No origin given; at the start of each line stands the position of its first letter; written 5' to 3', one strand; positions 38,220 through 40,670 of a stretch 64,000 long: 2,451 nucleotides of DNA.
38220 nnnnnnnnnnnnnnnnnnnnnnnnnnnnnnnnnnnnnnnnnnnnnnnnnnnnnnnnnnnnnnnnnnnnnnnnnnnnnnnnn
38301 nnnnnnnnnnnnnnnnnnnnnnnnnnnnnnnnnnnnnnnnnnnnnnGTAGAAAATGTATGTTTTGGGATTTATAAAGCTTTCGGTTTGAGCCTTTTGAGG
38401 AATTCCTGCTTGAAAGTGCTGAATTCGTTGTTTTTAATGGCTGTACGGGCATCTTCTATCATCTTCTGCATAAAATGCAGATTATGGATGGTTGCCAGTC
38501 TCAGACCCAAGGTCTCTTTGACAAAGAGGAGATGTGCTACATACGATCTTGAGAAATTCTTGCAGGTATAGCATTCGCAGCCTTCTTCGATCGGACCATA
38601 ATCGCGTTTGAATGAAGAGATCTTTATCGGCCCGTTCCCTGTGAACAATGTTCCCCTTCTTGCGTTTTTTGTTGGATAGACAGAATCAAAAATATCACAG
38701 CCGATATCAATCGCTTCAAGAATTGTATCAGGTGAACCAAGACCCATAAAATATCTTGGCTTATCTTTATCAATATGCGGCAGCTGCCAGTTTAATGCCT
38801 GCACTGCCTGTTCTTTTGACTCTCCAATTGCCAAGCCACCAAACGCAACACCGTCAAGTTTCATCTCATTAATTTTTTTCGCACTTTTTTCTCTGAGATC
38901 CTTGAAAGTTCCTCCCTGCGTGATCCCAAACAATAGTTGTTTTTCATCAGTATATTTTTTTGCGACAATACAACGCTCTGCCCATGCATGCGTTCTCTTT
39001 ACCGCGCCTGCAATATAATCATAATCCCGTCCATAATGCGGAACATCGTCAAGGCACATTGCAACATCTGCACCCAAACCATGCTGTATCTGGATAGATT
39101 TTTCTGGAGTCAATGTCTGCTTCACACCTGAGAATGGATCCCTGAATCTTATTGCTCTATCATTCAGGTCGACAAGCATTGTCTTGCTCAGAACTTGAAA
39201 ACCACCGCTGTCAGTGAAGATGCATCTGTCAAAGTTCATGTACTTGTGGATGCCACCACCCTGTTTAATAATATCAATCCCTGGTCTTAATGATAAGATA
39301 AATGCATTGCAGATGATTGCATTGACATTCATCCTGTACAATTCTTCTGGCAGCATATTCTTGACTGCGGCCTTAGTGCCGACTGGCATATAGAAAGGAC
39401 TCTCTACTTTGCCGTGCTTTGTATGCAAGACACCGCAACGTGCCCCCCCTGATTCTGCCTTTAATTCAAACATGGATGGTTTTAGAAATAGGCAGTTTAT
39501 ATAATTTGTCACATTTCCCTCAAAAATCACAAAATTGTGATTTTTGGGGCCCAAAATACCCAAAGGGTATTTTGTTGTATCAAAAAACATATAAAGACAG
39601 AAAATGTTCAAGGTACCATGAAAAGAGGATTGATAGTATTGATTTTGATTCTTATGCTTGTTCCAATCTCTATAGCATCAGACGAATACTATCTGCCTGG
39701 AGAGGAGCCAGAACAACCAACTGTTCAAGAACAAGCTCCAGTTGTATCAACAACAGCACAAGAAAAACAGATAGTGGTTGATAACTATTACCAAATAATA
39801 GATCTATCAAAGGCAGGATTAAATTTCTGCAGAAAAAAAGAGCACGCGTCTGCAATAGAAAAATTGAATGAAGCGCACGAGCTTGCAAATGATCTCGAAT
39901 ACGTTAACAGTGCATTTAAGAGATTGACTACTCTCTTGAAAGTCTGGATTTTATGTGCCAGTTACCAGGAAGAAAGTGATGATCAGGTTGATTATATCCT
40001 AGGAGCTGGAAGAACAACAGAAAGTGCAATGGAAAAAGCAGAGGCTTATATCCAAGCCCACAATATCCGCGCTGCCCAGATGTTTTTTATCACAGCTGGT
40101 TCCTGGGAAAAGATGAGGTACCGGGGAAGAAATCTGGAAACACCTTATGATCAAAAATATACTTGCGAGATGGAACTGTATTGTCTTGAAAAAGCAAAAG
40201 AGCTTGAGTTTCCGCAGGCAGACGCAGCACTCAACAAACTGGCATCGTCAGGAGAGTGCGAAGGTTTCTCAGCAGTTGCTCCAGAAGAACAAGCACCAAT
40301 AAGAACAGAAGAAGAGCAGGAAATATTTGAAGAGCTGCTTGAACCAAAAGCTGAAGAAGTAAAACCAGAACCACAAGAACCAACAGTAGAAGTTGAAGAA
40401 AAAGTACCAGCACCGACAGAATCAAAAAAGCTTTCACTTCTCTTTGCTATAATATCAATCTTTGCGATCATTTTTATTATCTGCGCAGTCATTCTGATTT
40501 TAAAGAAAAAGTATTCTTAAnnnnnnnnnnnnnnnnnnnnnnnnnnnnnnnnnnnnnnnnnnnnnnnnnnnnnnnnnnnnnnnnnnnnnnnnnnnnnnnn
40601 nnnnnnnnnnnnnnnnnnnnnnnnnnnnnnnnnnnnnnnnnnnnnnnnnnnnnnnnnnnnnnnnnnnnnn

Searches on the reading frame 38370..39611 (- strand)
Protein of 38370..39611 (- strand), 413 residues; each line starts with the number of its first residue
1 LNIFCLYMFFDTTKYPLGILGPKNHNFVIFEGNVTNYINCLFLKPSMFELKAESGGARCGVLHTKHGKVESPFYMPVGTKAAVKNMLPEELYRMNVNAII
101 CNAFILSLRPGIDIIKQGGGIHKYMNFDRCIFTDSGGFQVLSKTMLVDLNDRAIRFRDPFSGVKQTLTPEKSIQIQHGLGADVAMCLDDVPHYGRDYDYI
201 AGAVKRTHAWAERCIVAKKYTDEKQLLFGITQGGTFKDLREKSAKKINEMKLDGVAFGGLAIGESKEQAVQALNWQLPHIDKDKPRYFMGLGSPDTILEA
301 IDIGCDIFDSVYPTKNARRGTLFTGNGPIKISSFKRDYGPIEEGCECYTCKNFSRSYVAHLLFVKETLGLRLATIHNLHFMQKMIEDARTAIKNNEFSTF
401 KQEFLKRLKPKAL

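Call 41: search_protein_families(library=ncbifam, proteins=[window:38370-39611:-], max_evalue=0.00001)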
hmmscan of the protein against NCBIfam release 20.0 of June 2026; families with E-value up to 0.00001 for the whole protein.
window:38370-39611:- (413 aa): 4 families
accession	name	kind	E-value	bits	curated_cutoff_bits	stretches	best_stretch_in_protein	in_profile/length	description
TIGR00430.1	Q_tRNA_tgt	equivalog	5.8e-132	440.1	306.75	1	48-409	1-364/368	tRNA guanosine(34) transglycosylase Tgt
TIGR00449.1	tgt_general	superfamily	1.5e-127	425.5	47.6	1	48-409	1-363/367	tRNA-guanine transglycosylase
TIGR00432.2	arcsn_tRNA_tgt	equivalog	7.1e-42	143.4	350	2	167-398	101-324/441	tRNA guanosine(15) transglycosylase TgtA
NF040592.1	tRNA_mod_ArcS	equivalog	8.9e-08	31.2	440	1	251-396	95-224/575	archaeosine synthase subunit alpha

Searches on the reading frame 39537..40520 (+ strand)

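Call 6: search_protein_families(library=pfam, proteins=[window:39537-40520:+], max_evalue=1)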
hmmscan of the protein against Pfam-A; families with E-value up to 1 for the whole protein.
window:39537-40520:+ (327 aa): 2 families
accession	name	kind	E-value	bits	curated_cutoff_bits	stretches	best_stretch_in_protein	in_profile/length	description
PF13273.12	DUF4064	-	0.0031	18.1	32.1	1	282-325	42-85/102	Protein of unknown function (DUF4064)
PF13800.11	Sigma_reg_N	-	0.17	12.6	26.3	0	27-54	12-40/91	Sigma factor regulator N-terminal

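Call 7: search_protein_families(library=ncbifam, proteins=[window:39537-40520:+], max_evalue=1)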
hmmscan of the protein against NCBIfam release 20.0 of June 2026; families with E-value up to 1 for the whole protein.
window:39537-40520:+ (327 aa): 2 families
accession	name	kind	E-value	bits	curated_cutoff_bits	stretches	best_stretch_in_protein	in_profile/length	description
NF004285.1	PRK05696.1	equivalog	0.0054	16.5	179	1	19-76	7-64/171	flagellar basal body-associated protein FliL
NF006283.1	PRK08455.1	equivalog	0.68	9.5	187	0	294-322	12-40/182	flagellar basal body-associated protein FliL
